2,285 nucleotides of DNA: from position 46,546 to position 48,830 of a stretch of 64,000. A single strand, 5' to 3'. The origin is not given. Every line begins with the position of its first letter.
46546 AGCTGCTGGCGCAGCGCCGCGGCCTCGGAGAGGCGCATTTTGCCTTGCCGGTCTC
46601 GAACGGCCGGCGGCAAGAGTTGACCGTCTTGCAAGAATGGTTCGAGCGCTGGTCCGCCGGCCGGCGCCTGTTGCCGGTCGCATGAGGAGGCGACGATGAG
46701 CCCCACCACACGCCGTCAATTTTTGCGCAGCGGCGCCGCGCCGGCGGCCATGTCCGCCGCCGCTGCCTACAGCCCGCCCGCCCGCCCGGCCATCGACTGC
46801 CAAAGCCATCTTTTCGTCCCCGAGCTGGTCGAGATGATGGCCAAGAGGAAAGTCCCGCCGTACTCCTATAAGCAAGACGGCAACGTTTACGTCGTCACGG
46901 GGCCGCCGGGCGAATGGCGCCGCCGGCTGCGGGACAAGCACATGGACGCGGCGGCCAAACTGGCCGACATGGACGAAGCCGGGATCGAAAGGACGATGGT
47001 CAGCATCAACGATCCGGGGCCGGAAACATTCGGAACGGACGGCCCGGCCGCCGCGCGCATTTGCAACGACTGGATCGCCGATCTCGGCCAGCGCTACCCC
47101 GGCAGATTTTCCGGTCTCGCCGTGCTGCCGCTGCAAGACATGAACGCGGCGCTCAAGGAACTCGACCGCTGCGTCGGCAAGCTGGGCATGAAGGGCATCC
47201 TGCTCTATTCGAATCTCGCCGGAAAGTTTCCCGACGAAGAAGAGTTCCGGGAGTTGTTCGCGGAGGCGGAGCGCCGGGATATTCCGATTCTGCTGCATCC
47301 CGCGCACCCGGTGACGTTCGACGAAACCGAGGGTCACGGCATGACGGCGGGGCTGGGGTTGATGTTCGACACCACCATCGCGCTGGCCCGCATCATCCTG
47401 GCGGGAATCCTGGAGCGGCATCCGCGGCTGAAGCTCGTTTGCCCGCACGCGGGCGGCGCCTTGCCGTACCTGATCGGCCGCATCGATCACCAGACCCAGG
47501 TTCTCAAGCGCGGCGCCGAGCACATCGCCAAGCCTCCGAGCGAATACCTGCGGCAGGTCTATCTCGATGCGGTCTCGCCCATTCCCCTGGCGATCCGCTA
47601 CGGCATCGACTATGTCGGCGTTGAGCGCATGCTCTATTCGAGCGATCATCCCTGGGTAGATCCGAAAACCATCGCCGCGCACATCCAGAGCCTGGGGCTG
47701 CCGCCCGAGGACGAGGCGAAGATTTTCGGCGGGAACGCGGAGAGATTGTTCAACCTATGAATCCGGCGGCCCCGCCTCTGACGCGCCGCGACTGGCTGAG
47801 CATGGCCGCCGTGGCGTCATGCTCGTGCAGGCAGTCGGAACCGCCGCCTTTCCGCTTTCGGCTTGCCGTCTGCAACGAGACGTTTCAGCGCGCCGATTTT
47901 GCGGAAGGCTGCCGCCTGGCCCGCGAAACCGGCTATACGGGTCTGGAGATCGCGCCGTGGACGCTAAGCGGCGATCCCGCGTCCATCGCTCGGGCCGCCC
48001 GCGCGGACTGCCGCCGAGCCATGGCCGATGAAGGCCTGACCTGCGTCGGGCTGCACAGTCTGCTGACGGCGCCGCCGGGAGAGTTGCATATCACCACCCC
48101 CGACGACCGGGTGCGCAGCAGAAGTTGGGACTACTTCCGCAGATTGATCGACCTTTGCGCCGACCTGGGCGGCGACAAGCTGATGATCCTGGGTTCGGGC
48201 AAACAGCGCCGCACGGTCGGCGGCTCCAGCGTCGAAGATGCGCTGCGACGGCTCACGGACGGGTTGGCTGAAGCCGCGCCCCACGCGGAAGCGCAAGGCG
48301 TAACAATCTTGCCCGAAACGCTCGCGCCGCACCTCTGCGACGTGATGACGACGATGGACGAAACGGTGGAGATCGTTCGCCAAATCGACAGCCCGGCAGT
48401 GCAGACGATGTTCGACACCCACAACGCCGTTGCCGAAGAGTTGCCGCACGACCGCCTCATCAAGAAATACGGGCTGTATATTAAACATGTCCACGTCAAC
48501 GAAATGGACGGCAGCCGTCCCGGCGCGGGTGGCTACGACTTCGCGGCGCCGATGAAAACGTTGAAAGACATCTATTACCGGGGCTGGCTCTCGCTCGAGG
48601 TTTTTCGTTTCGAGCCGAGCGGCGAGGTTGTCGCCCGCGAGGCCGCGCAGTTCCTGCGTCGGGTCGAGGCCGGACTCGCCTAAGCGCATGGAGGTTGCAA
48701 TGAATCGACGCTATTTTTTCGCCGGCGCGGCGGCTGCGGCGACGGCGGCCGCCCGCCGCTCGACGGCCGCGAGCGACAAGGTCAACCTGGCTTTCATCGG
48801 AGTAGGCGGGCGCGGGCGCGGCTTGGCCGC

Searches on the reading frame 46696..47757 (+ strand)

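Call 5: search_protein_families(library=pfam, proteins=[window:46696-47757:+], max_evalue=0.01)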
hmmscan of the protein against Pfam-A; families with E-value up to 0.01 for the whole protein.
window:46696-47757:+ (354 aa): 1 family
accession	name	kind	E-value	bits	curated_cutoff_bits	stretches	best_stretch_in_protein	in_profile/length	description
PF04909.20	Amidohydro_2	-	5.3e-39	135.1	26.4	1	33-354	1-289/289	Amidohydrolase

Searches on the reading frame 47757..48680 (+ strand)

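Call 5: search_protein_families(library=pfam, proteins=[window:47757-48680:+], max_evalue=0.01)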
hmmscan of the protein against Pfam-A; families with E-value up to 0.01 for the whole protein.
window:47757-48680:+ (308 aa): 1 family
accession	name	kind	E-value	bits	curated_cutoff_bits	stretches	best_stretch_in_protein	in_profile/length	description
PF01261.30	AP_endonuc_2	-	4.8e-46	157.9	31.1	1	53-302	2-248/249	Xylose isomerase-like TIM barrel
